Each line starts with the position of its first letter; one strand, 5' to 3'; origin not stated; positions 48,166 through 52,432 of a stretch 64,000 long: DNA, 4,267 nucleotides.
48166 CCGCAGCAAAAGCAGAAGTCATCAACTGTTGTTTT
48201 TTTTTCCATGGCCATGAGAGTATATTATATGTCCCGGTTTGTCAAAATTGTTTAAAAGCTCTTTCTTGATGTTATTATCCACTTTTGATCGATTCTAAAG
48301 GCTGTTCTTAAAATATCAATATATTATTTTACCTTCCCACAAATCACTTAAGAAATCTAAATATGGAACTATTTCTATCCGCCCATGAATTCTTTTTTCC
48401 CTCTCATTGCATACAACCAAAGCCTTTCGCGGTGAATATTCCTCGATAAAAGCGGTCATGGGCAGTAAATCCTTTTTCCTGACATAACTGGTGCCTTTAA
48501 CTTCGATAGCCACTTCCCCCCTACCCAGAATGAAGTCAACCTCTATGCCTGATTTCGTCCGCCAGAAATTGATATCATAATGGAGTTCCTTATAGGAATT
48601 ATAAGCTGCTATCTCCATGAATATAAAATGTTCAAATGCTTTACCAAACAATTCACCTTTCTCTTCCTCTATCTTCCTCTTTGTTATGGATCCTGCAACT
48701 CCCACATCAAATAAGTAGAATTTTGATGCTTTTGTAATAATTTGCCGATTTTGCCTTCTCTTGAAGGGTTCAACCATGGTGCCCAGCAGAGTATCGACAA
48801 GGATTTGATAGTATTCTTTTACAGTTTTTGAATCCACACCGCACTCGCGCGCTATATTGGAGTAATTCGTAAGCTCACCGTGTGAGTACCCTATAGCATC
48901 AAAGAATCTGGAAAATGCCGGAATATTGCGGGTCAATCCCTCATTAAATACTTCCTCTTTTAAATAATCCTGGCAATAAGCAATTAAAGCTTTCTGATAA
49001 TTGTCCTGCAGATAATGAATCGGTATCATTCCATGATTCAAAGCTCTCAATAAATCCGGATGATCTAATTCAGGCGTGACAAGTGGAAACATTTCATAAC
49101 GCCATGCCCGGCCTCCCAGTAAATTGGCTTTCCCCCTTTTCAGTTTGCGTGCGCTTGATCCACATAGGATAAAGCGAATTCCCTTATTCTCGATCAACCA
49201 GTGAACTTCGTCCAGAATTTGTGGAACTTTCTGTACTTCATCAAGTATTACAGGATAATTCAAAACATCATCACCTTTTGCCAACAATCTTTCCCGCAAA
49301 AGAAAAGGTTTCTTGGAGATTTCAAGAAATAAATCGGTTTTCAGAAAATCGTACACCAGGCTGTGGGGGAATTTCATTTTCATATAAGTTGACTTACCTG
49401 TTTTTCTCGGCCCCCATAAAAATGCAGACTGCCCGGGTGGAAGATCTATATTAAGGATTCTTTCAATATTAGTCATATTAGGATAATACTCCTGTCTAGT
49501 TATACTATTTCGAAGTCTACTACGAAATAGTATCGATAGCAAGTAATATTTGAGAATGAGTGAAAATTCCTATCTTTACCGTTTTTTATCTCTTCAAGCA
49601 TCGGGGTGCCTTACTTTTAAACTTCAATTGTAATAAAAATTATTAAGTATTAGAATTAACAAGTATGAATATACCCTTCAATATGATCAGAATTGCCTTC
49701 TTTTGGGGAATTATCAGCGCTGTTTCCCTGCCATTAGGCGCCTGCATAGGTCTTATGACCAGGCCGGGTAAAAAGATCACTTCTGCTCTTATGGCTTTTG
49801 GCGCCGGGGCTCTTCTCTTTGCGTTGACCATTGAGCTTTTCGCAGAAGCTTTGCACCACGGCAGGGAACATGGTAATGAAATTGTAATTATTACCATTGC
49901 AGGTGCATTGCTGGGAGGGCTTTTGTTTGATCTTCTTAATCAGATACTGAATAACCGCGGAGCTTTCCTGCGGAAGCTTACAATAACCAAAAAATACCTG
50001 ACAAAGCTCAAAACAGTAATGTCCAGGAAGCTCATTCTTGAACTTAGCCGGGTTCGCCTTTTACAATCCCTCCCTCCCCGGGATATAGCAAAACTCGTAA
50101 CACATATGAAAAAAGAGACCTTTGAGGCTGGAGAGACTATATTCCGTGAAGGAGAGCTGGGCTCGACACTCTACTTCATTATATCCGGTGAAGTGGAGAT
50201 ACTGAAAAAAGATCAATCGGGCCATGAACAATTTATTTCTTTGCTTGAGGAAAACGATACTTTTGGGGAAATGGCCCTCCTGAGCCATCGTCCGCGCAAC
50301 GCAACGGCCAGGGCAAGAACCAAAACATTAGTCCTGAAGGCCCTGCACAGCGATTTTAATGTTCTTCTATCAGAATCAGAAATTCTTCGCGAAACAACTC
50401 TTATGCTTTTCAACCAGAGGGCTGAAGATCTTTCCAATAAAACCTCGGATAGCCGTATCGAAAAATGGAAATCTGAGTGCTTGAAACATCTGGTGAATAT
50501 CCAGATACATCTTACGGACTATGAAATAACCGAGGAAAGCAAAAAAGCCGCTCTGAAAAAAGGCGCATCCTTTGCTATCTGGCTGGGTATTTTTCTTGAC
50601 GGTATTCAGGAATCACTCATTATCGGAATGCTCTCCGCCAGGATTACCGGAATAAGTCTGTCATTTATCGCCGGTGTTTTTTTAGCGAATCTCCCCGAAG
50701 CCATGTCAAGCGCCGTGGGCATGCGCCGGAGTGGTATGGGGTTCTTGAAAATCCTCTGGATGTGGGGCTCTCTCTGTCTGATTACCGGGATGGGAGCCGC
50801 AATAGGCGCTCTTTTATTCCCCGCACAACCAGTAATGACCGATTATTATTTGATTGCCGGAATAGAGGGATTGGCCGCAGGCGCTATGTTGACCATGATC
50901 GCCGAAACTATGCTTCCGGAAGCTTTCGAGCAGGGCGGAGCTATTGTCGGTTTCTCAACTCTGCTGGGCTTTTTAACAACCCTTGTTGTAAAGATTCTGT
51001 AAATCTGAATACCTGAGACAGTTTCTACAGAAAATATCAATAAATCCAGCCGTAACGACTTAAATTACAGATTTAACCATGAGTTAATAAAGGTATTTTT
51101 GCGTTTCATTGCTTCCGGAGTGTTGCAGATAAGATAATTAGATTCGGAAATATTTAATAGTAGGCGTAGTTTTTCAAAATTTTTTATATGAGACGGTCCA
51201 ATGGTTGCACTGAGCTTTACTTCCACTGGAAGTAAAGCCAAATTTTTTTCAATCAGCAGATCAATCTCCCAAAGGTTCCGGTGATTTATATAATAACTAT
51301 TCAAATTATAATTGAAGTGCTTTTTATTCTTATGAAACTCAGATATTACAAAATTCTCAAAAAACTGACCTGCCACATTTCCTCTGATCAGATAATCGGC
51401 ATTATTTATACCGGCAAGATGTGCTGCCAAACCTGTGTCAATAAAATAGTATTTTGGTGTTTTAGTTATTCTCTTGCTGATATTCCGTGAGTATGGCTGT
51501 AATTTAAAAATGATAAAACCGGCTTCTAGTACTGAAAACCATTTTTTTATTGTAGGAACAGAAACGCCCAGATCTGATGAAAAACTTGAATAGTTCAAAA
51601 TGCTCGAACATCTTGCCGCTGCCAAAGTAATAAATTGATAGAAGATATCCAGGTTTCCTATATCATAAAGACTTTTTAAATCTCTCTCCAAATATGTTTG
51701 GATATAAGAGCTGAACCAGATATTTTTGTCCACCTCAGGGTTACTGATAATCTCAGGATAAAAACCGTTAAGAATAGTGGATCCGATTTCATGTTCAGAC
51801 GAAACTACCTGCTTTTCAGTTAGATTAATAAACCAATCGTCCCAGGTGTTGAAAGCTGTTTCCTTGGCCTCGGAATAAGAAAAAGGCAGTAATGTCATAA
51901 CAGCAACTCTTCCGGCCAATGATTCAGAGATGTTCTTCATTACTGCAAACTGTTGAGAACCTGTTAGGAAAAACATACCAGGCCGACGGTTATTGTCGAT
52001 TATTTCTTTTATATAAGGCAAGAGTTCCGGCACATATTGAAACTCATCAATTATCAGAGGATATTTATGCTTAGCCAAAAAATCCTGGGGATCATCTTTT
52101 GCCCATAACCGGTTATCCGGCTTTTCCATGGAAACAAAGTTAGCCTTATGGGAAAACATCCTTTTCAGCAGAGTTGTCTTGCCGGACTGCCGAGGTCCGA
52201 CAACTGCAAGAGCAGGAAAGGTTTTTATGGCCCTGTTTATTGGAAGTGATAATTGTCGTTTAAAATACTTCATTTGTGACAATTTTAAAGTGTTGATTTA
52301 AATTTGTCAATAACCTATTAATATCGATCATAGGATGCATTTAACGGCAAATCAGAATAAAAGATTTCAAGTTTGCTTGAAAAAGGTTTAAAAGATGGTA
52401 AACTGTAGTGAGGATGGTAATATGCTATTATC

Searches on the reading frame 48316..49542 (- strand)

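Call 13: search_protein_families(library=pfam, proteins=[window:48316-49542:-], max_evalue=0.001)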
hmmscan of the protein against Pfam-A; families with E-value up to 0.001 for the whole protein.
window:48316-49542:- (408 aa): 2 families
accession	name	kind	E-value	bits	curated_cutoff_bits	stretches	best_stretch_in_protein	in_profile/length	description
PF13635.12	DUF4143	-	1.4e-30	106.6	28.1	1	202-349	8-158/160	Domain of unknown function (DUF4143)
PF13173.12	AAA_14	-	1.9e-17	63.9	27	1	40-158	5-127/129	AAA domain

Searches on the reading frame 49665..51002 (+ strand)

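Call 13: search_protein_families(library=pfam, proteins=[window:49665-51002:+], max_evalue=0.001)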
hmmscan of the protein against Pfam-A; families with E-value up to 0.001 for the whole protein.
window:49665-51002:+ (445 aa): 2 families
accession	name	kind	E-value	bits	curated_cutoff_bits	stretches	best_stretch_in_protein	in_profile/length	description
PF00027.35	cNMP_binding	-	1.9e-23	82.6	27.5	1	151-237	2-88/89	Cyclic nucleotide-binding domain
PF02535.28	Zip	-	1.4e-12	48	35.1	2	277-437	163-317/323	ZIP Zinc transporter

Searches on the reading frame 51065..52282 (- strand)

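Call 13: search_protein_families(library=pfam, proteins=[window:51065-52282:-], max_evalue=0.001)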
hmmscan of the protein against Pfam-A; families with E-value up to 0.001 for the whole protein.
window:51065-52282:- (405 aa): 3 families
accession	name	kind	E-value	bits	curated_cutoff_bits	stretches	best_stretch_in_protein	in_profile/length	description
PF13635.12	DUF4143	-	2.9e-40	138.1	28.1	1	199-358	1-160/160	Domain of unknown function (DUF4143)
PF13173.12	AAA_14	-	1.4e-28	99.9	27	1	23-138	3-127/129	AAA domain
PF13401.12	AAA_22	-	8.9e-05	23.3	27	0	24-56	7-43/130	AAA domain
